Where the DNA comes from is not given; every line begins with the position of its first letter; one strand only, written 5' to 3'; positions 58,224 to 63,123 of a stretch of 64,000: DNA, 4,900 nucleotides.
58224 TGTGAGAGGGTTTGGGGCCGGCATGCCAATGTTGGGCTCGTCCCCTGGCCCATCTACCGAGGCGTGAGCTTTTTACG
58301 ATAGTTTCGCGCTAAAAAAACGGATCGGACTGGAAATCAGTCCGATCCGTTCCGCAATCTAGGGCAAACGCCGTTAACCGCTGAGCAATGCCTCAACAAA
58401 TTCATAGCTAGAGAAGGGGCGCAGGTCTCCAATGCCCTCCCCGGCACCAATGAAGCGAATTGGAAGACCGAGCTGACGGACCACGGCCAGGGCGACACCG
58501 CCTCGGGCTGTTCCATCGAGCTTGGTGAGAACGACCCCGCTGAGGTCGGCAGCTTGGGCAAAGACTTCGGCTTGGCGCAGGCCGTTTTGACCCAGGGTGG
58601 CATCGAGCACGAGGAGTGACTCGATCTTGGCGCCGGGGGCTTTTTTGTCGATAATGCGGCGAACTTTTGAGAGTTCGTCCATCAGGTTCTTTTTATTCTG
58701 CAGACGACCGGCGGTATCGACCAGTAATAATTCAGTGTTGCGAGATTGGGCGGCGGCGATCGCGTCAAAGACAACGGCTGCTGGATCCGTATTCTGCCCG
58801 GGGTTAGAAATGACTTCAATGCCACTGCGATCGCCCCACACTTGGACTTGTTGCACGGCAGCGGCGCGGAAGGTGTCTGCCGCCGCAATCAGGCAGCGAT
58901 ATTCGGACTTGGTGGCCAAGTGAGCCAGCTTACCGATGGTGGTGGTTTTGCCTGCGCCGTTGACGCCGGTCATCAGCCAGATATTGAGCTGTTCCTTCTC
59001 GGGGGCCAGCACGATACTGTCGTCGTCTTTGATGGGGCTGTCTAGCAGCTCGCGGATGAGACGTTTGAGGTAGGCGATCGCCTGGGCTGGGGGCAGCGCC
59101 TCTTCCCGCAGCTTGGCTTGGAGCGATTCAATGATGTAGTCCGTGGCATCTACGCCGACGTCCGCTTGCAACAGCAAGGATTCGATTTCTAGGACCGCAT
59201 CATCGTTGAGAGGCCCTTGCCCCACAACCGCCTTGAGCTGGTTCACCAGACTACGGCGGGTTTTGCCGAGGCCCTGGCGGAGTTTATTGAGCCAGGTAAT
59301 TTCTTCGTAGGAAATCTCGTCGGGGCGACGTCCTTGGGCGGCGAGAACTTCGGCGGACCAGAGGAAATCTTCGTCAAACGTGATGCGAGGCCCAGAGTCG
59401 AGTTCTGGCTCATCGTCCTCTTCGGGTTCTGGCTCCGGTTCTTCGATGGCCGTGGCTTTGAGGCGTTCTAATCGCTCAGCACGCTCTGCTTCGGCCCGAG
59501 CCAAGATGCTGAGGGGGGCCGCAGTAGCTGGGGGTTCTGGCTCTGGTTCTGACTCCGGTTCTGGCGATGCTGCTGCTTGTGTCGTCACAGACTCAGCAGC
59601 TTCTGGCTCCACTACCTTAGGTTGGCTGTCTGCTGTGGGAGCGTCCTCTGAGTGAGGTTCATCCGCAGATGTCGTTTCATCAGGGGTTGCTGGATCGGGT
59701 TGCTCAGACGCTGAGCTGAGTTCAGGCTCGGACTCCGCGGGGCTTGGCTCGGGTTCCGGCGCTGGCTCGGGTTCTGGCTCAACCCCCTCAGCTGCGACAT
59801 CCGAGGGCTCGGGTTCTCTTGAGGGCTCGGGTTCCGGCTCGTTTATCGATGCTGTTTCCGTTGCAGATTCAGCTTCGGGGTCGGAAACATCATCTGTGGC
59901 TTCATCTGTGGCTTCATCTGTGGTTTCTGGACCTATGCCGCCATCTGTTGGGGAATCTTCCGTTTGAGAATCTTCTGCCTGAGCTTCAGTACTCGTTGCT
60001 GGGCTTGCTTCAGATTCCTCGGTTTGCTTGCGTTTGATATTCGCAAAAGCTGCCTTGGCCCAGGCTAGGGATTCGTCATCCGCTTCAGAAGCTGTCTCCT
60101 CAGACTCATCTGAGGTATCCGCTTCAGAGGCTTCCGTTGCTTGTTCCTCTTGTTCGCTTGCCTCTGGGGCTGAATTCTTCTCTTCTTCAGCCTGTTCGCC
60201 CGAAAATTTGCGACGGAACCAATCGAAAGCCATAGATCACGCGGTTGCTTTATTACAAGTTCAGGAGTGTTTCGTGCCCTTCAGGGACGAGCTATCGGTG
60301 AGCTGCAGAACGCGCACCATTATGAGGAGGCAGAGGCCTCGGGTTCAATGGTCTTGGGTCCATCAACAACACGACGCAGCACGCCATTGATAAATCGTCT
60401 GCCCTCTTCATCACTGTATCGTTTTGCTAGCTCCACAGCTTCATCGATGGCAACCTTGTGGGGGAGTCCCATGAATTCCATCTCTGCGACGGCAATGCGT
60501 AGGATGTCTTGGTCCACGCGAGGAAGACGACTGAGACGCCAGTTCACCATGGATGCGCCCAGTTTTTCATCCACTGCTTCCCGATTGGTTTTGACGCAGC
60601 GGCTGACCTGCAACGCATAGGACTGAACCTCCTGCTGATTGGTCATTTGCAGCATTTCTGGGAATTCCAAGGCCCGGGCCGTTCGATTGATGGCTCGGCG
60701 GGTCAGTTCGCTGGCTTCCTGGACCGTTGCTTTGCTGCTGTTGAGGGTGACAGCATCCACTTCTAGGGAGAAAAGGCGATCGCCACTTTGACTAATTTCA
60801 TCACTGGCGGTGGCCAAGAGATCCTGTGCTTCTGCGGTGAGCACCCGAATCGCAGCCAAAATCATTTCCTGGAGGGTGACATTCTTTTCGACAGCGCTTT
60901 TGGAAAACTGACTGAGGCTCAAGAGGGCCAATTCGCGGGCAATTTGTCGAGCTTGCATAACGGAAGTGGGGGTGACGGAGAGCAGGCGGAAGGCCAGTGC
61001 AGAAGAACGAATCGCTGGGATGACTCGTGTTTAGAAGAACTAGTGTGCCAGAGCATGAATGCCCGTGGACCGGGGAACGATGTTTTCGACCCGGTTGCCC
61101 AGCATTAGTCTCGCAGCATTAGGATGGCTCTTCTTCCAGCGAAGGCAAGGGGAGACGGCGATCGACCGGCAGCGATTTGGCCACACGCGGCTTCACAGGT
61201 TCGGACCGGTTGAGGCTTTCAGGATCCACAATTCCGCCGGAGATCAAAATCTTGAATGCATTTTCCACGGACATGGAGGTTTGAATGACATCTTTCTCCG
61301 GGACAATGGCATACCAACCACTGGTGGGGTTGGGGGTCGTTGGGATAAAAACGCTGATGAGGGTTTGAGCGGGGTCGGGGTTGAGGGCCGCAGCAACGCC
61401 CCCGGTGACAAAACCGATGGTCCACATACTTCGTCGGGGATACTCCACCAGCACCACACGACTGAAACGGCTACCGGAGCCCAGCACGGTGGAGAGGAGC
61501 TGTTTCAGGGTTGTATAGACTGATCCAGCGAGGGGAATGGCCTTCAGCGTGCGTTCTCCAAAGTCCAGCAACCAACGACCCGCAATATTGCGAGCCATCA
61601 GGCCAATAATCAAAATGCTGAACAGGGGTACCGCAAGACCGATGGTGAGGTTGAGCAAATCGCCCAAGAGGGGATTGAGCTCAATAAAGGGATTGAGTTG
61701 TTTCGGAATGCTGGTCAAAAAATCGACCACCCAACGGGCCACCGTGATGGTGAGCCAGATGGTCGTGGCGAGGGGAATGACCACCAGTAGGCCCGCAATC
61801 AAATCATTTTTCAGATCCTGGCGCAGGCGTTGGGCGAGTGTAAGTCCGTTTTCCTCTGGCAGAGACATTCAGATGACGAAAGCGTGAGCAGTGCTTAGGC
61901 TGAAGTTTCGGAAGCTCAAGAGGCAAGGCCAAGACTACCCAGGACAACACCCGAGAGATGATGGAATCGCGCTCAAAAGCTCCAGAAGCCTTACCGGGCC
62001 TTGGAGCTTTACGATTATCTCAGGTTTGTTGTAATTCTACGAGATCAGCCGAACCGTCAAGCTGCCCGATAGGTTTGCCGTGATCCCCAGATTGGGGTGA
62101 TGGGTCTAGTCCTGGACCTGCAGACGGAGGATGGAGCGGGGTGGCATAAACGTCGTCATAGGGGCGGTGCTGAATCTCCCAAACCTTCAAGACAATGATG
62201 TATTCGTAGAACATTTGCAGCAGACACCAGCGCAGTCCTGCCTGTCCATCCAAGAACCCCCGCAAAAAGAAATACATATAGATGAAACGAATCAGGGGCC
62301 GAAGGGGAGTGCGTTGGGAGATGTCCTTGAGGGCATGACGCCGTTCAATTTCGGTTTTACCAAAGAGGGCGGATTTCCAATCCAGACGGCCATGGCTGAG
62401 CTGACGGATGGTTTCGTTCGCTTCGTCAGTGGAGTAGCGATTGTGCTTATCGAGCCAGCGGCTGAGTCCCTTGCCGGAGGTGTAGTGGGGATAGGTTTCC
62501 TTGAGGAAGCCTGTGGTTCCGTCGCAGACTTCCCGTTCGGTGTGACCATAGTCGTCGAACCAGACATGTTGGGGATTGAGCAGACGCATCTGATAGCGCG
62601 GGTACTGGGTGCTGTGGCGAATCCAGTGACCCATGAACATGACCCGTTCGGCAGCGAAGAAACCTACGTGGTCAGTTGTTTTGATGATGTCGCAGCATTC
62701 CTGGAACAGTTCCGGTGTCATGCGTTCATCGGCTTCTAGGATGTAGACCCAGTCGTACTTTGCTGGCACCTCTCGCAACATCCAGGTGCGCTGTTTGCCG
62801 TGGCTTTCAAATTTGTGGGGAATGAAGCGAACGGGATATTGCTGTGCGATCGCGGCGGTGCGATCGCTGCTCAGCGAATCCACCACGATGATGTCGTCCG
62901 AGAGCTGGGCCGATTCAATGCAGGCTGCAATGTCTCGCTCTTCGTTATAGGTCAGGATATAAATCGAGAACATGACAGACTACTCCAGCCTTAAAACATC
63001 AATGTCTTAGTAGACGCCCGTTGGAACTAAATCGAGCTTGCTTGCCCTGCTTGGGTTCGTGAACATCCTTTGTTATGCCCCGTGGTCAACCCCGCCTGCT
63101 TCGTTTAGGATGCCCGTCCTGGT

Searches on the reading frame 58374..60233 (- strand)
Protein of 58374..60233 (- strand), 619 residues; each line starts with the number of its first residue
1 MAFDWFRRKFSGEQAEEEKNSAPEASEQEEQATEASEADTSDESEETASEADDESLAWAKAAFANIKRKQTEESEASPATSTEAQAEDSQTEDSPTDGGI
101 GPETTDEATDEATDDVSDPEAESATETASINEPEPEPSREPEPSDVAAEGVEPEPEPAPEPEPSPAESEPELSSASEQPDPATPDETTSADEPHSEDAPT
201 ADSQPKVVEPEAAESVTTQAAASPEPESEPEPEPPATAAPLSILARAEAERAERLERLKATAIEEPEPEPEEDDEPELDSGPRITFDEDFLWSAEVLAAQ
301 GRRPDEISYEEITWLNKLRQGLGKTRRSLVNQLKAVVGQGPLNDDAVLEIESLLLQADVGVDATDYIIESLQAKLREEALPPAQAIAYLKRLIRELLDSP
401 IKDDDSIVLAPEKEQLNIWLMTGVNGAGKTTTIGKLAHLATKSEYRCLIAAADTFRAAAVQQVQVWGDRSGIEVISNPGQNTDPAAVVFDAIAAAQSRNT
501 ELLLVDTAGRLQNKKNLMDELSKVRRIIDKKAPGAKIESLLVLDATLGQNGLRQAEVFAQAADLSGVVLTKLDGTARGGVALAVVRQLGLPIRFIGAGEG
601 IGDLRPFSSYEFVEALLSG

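Call 63: search_protein_families(library=pfam, proteins=[window:58374-60233:-], max_evalue=0.00001)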
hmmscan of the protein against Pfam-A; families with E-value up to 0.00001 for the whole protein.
window:58374-60233:- (619 aa): 2 families
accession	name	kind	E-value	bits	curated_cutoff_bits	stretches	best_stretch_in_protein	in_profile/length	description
PF00448.28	SRP54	-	2.6e-71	239.8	22.7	1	417-617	2-195/196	SRP54-type protein, GTPase domain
PF02881.24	SRP54_N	-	3.7e-10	40.3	22.4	1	331-390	7-72/75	SRP54-type protein, helical bundle domain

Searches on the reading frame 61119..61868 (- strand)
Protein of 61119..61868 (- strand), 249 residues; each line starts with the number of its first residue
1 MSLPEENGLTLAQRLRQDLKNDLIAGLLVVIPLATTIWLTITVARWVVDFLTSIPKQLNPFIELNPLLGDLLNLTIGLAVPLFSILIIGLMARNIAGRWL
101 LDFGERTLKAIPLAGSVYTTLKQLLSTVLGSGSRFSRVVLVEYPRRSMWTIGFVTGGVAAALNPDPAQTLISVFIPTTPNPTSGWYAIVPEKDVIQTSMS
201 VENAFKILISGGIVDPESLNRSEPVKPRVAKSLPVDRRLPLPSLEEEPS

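Call 63: search_protein_families(library=pfam, proteins=[window:61119-61868:-], max_evalue=0.00001)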
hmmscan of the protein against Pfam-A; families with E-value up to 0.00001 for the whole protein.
window:61119-61868:- (249 aa): 1 family
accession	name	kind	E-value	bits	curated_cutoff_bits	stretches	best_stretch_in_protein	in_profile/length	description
PF04367.18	DUF502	-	1.8e-33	115.1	23.8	1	80-183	2-107/107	Protein of unknown function (DUF502)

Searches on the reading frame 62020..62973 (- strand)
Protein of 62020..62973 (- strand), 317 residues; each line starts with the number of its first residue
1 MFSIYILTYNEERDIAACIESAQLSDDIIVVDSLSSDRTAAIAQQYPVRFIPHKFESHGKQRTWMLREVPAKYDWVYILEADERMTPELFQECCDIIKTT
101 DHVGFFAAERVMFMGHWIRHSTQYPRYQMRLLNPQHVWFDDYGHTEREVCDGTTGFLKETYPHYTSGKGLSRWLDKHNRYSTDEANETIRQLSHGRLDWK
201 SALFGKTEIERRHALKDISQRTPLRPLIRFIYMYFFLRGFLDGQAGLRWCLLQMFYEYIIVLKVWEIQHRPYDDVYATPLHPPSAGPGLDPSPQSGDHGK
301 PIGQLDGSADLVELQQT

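Call 63: search_protein_families(library=pfam, proteins=[window:62020-62973:-], max_evalue=0.00001)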
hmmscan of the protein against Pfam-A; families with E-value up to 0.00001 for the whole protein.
window:62020-62973:- (317 aa): 1 family
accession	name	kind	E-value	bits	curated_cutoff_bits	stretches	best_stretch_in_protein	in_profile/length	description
PF00535.33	Glycos_transf_2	-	1.8e-15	57.7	23.3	1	3-128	1-139/168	Glycosyl transferase family 2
